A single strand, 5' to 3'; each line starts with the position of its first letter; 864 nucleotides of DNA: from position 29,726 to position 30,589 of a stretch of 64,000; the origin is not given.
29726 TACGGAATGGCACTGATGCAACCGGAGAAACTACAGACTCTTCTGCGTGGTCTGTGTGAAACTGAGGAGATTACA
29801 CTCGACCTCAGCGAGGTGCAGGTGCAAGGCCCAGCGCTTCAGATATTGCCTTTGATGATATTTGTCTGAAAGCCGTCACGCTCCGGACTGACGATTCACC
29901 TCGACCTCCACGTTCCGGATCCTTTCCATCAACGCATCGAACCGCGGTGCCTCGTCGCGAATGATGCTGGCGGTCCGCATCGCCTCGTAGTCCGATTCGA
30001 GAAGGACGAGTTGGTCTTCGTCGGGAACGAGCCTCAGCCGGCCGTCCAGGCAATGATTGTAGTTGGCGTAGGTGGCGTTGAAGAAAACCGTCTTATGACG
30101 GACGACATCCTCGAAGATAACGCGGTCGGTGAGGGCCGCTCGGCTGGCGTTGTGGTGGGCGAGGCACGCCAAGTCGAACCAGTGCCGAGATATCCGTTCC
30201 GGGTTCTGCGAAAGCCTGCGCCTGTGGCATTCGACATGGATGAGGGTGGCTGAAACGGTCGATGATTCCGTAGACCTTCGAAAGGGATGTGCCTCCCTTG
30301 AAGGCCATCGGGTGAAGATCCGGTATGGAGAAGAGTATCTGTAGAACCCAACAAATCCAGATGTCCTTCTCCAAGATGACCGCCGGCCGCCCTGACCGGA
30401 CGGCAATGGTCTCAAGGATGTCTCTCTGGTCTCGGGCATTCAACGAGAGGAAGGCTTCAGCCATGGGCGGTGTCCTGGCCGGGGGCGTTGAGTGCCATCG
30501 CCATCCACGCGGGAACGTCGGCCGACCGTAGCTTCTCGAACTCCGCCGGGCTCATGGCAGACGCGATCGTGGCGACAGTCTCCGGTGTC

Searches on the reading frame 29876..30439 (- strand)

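Call 72: search_protein_families(library=pfam, proteins=[window:29876-30439:-], max_evalue=0.01)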
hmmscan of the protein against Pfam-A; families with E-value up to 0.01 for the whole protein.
window:29876-30439:- (187 aa): 1 family
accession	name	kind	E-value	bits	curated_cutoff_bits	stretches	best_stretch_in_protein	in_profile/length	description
PF08843.17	AbiEii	-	2.6e-05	24.7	22.5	1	76-173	155-238/238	Nucleotidyl transferase AbiEii toxin, Type IV TA system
